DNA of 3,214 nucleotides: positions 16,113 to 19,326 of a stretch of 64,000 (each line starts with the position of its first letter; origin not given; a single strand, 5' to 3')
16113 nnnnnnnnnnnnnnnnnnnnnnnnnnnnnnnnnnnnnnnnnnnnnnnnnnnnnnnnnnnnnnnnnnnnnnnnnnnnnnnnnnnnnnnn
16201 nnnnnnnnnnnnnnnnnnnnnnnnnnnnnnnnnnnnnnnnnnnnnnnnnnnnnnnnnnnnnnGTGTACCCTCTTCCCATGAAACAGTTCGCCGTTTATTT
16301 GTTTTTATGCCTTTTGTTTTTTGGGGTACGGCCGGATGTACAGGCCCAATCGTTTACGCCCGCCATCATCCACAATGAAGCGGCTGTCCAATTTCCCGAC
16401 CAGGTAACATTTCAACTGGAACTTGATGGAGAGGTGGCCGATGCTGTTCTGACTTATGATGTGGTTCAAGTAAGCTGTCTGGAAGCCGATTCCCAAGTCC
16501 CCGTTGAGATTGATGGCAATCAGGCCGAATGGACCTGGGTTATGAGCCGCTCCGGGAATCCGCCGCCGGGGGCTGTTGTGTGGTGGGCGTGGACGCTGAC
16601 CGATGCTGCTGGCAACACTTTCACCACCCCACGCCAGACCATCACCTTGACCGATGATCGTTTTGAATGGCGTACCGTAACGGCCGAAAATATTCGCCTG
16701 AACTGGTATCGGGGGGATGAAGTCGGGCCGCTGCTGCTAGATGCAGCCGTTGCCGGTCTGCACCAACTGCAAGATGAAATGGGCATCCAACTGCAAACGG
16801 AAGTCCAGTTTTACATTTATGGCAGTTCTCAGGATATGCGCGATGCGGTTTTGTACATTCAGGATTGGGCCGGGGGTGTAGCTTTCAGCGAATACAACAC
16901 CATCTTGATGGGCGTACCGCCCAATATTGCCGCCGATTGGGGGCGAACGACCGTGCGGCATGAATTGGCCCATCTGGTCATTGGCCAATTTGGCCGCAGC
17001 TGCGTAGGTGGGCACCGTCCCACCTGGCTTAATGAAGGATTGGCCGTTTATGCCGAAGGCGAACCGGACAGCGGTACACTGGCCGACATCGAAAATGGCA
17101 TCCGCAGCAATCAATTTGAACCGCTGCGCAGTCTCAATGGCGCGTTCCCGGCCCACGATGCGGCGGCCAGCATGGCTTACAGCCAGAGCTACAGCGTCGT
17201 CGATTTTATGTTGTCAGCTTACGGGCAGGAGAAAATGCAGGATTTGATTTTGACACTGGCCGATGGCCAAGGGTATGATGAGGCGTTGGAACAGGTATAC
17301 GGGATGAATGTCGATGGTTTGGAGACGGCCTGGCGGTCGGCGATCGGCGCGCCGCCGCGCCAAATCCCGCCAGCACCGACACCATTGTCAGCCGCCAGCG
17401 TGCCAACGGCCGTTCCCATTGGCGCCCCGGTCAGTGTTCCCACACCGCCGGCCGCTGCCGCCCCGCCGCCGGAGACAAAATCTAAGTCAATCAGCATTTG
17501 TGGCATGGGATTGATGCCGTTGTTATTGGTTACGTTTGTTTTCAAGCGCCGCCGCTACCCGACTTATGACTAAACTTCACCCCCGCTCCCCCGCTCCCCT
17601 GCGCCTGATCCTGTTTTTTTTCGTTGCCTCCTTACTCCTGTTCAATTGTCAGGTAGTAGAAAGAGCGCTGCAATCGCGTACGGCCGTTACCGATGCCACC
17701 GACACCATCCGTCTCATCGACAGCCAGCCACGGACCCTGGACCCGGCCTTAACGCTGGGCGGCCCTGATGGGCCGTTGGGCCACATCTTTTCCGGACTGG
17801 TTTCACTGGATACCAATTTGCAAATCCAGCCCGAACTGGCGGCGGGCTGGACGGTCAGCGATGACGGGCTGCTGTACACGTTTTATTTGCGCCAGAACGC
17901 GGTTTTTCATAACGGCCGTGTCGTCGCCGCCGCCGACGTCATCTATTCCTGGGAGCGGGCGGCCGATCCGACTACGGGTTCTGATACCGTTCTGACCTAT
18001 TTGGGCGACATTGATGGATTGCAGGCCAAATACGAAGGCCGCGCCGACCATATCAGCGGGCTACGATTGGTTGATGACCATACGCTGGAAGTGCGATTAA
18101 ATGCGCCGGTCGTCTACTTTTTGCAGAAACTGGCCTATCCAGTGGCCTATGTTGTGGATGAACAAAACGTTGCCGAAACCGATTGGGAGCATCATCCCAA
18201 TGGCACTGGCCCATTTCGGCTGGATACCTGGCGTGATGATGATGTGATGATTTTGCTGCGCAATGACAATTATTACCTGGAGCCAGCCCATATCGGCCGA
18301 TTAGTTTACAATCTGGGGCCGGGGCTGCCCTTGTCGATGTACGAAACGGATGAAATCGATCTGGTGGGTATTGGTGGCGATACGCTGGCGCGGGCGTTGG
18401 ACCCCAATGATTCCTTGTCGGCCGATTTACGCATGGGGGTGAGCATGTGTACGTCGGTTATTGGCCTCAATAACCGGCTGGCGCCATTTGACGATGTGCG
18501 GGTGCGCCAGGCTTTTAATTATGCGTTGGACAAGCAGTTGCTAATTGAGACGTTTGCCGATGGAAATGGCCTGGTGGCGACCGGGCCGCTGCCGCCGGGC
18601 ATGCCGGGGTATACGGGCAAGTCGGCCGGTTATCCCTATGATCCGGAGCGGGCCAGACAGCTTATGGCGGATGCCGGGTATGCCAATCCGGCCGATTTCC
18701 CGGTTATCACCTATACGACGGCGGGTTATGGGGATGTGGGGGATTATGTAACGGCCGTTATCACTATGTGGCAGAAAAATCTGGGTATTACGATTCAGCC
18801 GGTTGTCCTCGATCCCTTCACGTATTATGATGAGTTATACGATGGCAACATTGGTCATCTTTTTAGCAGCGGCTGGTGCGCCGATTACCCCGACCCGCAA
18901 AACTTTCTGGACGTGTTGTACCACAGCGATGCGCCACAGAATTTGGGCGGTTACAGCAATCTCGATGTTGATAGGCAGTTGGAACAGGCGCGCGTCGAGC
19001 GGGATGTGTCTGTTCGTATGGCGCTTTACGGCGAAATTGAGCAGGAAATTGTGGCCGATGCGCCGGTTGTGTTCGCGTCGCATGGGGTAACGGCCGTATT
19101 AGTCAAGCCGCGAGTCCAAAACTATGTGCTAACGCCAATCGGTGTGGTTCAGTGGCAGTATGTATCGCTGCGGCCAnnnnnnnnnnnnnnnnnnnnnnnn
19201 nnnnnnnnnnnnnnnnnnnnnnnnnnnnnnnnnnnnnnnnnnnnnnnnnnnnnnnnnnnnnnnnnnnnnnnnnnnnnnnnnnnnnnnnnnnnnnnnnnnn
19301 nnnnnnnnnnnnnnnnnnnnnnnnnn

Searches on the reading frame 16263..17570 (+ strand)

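Call 15: search_protein_families(library=pfam, proteins=[window:16263-17570:+], max_evalue=0.00001)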
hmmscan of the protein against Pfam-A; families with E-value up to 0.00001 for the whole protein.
window:16263-17570:+ (436 aa): 1 family
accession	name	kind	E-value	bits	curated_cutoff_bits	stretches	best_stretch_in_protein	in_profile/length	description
PF13485.12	Peptidase_MA_2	-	1.7e-61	208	32.4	1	162-361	2-199/201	Peptidase MA superfamily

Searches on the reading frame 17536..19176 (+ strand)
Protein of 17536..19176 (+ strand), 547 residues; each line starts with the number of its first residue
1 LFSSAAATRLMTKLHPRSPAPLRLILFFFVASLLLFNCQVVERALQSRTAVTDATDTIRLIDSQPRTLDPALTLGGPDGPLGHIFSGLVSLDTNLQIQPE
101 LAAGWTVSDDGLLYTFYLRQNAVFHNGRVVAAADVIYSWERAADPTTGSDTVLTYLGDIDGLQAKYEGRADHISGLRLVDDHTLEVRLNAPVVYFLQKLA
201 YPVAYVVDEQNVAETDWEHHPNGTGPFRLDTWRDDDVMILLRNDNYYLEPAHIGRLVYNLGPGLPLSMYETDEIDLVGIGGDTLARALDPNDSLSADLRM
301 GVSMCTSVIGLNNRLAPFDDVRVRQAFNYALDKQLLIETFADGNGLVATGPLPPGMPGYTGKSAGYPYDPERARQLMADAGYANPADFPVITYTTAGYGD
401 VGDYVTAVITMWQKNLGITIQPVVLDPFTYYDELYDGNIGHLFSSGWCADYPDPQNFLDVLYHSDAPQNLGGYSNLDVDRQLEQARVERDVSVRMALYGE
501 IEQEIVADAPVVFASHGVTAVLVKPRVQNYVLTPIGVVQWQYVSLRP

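Call 15: search_protein_families(library=pfam, proteins=[window:17536-19176:+], max_evalue=0.00001)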
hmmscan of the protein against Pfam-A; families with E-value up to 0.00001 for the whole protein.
window:17536-19176:+ (547 aa): 1 family
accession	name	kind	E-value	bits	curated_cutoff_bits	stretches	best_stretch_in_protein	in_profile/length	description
PF00496.27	SBP_bac_5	-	1.8e-78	264.7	32.4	1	96-466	1-365/368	Bacterial extracellular solute-binding proteins, family 5 Middle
